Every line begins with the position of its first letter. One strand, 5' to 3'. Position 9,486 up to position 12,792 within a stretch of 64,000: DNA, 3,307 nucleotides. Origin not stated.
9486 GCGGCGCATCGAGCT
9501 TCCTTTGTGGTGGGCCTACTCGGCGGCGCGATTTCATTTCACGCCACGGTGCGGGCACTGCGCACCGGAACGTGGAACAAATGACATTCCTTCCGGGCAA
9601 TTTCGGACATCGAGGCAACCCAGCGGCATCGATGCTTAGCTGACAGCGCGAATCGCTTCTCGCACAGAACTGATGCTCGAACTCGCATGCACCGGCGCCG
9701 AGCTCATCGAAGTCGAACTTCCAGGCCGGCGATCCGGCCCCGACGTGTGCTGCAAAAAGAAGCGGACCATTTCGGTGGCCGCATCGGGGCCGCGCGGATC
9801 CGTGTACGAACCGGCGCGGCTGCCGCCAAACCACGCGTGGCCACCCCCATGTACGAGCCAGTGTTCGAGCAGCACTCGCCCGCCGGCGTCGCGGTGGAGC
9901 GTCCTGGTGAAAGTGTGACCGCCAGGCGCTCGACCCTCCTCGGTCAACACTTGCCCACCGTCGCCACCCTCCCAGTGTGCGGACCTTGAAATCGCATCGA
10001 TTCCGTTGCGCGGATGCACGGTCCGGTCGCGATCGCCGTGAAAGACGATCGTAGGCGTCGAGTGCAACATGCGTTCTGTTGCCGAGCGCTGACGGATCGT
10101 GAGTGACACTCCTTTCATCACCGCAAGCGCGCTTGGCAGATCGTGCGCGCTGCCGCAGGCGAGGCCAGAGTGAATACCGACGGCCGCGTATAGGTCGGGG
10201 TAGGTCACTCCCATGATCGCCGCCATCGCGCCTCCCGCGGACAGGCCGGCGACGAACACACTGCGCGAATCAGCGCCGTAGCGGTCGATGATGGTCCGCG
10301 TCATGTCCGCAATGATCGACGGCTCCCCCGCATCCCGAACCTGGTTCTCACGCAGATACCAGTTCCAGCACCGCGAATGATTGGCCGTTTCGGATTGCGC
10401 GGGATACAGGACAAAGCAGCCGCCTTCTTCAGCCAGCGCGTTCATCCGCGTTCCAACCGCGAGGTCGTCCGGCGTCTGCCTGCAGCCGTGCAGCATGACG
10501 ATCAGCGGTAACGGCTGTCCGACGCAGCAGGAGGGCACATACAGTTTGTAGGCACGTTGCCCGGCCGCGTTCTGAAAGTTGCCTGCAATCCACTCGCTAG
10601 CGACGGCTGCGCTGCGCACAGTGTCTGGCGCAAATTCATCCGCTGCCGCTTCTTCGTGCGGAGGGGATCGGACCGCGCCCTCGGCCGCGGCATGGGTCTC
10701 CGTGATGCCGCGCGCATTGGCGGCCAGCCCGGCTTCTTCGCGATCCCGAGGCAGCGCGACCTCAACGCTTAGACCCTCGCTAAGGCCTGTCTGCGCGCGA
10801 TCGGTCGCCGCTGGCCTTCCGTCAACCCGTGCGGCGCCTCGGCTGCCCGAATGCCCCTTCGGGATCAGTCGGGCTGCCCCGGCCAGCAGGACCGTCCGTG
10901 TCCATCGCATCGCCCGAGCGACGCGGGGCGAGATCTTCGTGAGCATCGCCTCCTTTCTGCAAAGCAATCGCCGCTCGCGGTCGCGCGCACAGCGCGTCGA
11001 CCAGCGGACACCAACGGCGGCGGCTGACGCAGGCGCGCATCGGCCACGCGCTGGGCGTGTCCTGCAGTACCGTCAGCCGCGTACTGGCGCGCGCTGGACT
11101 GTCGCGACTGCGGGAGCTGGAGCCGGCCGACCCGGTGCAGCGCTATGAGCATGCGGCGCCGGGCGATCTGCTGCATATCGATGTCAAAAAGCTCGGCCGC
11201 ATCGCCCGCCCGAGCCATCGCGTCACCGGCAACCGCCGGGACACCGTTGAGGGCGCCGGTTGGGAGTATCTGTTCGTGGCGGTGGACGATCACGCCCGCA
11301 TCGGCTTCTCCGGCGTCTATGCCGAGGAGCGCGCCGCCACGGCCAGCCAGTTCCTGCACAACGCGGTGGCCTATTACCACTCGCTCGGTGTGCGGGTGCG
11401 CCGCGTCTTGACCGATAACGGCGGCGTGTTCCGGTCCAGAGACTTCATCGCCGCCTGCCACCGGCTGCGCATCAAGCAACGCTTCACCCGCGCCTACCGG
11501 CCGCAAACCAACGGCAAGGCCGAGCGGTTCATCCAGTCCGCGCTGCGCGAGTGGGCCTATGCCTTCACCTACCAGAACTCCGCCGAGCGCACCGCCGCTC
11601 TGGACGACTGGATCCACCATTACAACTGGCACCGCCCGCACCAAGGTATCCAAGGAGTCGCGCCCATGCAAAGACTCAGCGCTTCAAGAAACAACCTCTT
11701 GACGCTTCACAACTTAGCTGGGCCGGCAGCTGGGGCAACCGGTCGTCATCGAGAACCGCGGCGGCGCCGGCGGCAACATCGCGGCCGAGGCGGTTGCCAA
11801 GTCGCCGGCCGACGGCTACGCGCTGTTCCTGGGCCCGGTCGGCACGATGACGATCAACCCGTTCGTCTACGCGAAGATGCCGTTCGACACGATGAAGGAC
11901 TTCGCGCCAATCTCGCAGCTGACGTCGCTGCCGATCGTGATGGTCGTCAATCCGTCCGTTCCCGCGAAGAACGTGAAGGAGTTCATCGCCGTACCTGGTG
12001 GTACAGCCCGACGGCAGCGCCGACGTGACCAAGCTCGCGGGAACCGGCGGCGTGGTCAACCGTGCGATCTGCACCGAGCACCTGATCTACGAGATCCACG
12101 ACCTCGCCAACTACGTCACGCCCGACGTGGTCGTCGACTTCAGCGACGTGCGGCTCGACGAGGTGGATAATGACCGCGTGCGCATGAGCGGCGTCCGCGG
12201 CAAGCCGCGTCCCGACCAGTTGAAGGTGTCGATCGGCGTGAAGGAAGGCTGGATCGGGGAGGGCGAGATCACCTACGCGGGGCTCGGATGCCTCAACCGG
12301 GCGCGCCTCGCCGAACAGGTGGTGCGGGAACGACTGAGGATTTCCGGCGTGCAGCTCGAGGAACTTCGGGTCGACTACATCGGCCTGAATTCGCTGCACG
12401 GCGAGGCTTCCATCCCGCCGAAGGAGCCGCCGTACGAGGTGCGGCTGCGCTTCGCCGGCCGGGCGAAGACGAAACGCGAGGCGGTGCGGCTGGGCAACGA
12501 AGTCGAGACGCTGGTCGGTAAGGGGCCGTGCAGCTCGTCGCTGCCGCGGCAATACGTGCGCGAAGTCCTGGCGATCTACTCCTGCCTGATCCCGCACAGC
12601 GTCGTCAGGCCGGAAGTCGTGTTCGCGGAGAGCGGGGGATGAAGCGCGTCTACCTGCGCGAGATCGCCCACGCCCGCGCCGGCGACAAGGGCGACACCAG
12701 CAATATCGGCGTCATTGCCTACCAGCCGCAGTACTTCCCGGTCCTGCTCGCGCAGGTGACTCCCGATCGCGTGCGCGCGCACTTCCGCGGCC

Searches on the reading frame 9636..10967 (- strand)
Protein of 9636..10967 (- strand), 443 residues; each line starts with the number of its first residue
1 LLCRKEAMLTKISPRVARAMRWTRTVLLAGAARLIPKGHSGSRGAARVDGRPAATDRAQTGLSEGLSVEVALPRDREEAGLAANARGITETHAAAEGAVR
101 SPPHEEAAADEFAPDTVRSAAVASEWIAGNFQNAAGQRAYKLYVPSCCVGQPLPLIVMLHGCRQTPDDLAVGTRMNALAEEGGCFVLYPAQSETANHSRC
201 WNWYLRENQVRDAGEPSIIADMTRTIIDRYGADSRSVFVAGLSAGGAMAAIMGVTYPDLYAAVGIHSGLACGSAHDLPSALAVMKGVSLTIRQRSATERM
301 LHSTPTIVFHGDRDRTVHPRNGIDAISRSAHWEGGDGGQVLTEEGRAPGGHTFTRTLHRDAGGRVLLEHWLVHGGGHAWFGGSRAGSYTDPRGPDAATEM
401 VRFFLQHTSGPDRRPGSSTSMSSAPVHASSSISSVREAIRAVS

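Call 99: search_protein_families(library=pfam, proteins=[window:9636-10967:-], max_evalue=0.001)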
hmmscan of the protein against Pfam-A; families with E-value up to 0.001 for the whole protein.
window:9636-10967:- (443 aa): 6 families
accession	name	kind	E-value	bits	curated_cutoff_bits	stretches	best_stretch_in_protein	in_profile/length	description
PF10503.15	Esterase_PHB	-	4.9e-38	131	23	1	139-321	2-187/219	Esterase PHB depolymerase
PF00756.26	Esterase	-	2.1e-09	38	22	1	141-270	11-150/251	Putative esterase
PF00326.27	Peptidase_S9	-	8.2e-07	29.2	22.6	1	219-326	48-167/213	Prolyl oligopeptidase family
PF20434.5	BD-FAE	-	4.3e-05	23.6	26.8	0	228-256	82-110/215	BD-FAE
PF12146.15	Hydrolase_4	-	0.0002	21.2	27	0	224-285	67-127/239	Serine aminopeptidase, S33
PF02230.22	Abhydrolase_2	-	0.00073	19.9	23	0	154-271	15-141/217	Phospholipase/Carboxylesterase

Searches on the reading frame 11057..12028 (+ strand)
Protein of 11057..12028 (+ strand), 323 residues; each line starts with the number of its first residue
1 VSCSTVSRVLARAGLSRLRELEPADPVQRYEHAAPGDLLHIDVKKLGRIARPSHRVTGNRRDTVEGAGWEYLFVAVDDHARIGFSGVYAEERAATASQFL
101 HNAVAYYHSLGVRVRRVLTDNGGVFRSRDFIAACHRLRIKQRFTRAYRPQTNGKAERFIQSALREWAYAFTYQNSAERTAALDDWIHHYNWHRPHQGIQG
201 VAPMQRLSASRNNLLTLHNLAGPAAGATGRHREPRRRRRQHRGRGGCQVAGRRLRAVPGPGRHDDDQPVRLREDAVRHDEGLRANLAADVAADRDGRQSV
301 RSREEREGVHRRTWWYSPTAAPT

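Call 99: search_protein_families(library=pfam, proteins=[window:11057-12028:+], max_evalue=0.001)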
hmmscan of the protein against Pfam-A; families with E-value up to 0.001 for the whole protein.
window:11057-12028:+ (323 aa): 3 families
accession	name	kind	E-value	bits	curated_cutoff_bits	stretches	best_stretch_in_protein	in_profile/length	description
PF13683.12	rve_3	-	1.8e-17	63.3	26.5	1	138-203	2-67/67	Integrase core domain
PF00665.32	rve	-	2.5e-12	47.4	32.6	1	54-149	22-102/102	Integrase core domain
PF13333.12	rve_2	-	5.4e-05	23.7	22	1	164-205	9-50/56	Integrase core domain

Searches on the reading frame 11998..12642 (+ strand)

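Call 99: search_protein_families(library=pfam, proteins=[window:11998-12642:+], max_evalue=0.001)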
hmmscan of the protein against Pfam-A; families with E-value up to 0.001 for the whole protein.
window:11998-12642:+ (214 aa): 1 family
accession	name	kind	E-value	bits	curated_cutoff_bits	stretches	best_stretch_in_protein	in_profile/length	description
PF07287.17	AtuA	-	7.6e-55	186.9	22.8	1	2-208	233-436/437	Acyclic terpene utilisation family protein AtuA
